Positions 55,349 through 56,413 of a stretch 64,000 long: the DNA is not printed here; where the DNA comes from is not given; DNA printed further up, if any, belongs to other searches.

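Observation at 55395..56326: Textbook sigma54 promoter driving a monocistronic lipoprotein gene, with a TCATTGA direct repeat just upstream.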

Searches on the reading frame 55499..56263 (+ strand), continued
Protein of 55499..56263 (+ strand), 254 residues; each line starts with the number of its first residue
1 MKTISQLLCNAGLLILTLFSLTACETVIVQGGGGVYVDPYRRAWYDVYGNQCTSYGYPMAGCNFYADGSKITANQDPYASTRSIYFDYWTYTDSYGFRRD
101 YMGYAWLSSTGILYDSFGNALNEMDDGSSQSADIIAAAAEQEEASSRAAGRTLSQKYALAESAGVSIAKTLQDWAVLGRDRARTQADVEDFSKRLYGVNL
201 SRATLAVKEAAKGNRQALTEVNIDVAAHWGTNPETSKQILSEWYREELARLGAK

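Call 68: fold_search(model_id=the predicted structure, library=pdb)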
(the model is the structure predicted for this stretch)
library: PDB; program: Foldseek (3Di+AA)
matches with E <= 10: 121; with E <= 0.001: 0
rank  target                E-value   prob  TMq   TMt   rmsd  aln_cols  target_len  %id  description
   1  7tcd                  9.6e-01  0.04  0.12  0.10  18.5       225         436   12  LOV2-DARPIN fusion: D13 (released 2023-07-05)
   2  9y66_A                1.1e+00  0.03  0.11  0.07  22.8       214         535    8  attLsym bound serine integrase complex in the dimeric state (released 2026-02-04)
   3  9dxh_A                1.7e+00  0.02  0.13  0.08  20.0       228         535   10  attPmm and attBmm bound serine integrase complex in the pre-rotation state (released 2026-01-21)
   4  2vnl                  1.9e+00  0.05  0.07  0.11  12.4        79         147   15  MUTANT Y108Wdel OF THE HEADBINDING DOMAIN OF PHAGE P22 TAILSPIKE C- TERMINally fused to ISOLEUCINE ZIPPER pIIGCN4 (chime (released 2009-02-10)
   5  5oqj_M                2.3e+00  0.04  0.13  0.12  16.9       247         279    9  STRUCTURE OF YEAST TRANSCRIPTION PRE-INITIATION COMPLEX WITH TFIIH (released 2018-04-25)
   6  6eu0_Z                2.3e+00  0.04  0.14  0.11  18.6       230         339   11  RNA Polymerase III open pre-initiation complex (OC-PIC) (released 2018-01-17)
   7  7ukj_C                2.3e+00  0.02  0.08  0.05  17.0       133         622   10  In situ cryo-EM structure of bacteriophage Sf6 portal:gp7 complex at 2.7A resolution (released 2022-12-21)
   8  9dxd_A                2.3e+00  0.01  0.08  0.04  20.6       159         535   12  attLmm bound serine integrase and RDF complex in the pre-rotation state (released 2026-01-21)
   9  8je0_D                2.4e+00  0.08  0.08  0.06  10.6        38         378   21  A novel amidohydrolase (released 2024-03-20)
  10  7bqs_MODEL_1_A        2.5e+00  0.12  0.16  0.29  10.5       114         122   19  Solution NMR structure of fold-U Nomur; de novo designed protein with an asymmetric all-alpha topology (released 2021-04-07)
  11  2w96_A                2.7e+00  0.08  0.17  0.17  13.2       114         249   11  Crystal Structure of CDK4 in complex with a D-type cyclin (released 2009-03-10)
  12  1d3u_B                2.7e+00  0.08  0.16  0.20  13.7       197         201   13  TATA-BINDING PROTEIN/TRANSCRIPTION FACTOR (II)B/BRE+TATA-BOX COMPLEX FROM PYROCOCCUS WOESEI (released 1999-11-15)
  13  9dcs_C                2.9e+00  0.08  0.11  0.25  10.5        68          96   12  Structure of a TelD-associated type VII secretion system DUF4176 protein (released 2025-11-05)
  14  4po2_B                2.9e+00  0.05  0.14  0.16  15.6       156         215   12  Crystal Structure of the Stress-Inducible Human Heat Shock Protein HSP70 Substrate-Binding Domain in Complex with Pept (released 2014-08-20)
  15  4rod_A                3.0e+00  0.06  0.13  0.12  12.6       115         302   11  Human TFIIB-related factor 2 (Brf2) and TBP bound to TRNAU1 promoter (released 2015-12-30)
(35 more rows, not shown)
